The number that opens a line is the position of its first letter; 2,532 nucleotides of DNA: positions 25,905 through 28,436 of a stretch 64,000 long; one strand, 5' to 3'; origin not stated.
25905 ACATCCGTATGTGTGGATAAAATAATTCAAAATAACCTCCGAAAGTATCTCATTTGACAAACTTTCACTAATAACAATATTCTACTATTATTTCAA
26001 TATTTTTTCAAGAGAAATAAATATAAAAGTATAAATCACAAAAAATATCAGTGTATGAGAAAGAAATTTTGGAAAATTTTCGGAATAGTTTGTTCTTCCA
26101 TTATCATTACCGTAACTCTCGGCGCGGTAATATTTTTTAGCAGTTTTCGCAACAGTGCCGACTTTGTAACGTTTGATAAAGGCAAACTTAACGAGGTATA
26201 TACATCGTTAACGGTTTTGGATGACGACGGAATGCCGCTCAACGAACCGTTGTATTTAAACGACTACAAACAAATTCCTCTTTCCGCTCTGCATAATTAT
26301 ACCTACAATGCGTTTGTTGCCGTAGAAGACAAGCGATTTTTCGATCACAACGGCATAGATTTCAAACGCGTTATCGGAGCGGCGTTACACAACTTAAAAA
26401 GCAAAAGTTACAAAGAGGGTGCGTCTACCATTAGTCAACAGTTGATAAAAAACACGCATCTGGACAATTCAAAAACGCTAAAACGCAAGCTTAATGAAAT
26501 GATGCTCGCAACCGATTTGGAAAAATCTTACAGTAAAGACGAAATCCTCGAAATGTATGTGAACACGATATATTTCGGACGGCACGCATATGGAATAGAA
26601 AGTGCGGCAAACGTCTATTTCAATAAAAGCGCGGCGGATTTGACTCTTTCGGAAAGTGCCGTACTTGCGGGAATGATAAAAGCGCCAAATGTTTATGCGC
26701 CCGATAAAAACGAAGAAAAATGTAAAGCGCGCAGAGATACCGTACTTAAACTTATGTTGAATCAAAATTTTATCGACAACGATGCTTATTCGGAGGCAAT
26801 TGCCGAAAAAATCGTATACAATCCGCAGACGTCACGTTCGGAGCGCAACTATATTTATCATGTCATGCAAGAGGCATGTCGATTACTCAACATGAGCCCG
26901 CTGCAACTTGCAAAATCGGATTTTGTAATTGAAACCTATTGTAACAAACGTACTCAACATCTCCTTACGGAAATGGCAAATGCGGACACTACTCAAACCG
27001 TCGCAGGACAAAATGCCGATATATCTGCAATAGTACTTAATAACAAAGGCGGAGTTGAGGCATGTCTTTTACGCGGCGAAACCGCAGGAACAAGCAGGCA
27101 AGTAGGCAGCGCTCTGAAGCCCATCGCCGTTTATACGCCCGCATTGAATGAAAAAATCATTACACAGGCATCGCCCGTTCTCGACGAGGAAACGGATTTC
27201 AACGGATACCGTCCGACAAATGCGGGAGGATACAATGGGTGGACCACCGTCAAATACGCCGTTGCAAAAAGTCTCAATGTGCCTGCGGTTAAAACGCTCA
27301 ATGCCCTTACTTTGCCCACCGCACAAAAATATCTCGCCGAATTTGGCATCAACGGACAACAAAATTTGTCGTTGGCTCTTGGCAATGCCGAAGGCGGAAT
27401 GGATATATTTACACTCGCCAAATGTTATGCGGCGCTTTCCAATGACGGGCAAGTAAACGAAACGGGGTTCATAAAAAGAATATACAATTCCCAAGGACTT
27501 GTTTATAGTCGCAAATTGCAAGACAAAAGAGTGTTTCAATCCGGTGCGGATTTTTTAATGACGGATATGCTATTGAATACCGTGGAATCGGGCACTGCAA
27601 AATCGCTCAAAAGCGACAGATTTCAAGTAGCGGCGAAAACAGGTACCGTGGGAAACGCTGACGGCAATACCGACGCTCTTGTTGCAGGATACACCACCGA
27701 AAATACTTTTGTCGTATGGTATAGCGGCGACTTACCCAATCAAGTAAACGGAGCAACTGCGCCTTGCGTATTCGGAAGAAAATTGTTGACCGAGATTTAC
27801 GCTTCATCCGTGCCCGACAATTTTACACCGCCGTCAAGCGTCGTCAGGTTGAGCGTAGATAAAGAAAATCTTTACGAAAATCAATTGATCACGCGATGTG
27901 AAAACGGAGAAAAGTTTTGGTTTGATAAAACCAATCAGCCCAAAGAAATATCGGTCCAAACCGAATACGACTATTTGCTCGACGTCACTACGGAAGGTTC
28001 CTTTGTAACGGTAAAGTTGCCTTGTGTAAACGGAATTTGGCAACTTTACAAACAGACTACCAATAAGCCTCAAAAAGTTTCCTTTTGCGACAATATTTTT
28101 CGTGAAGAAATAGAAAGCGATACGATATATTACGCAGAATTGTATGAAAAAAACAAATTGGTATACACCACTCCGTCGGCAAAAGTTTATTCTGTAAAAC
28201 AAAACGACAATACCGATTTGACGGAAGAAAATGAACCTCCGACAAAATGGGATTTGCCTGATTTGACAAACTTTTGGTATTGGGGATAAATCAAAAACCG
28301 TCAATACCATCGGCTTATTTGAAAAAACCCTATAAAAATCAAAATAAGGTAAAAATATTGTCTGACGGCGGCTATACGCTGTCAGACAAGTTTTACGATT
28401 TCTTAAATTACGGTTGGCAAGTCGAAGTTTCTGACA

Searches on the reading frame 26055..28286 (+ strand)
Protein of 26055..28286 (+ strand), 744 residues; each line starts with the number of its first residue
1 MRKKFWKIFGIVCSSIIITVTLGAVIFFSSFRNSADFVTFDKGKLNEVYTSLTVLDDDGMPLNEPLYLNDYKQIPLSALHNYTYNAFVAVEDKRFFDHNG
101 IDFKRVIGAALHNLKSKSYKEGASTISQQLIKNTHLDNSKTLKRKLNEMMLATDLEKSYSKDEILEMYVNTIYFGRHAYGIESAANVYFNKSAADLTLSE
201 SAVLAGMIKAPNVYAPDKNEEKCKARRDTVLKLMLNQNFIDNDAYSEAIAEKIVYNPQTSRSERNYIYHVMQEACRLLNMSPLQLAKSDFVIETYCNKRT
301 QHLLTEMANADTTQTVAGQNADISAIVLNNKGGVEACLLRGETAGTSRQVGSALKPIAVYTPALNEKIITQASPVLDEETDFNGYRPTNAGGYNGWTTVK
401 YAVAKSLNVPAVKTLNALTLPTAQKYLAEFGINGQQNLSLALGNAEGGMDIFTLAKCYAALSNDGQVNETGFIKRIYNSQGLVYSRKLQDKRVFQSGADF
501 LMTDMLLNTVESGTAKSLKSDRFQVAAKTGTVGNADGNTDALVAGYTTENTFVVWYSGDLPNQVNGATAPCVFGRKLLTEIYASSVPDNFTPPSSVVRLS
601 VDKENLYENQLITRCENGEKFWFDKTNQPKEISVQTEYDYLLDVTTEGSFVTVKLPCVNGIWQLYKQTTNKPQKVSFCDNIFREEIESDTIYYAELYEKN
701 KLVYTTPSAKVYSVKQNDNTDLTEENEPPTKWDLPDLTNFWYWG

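Call 94: search_protein_families(library=pfam, max_evalue=0.00001, proteins=[window:26055-28286:+])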
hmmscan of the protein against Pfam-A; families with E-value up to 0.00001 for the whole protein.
window:26055-28286:+ (744 aa): 2 families
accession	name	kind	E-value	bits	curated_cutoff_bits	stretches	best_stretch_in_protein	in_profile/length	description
PF00912.28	Transgly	-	1.3e-62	210.8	27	1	72-234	15-177/178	Transglycosylase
PF00905.27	Transpeptidase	-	2.7e-16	60.1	22.1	1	343-550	35-269/299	Penicillin binding protein transpeptidase domain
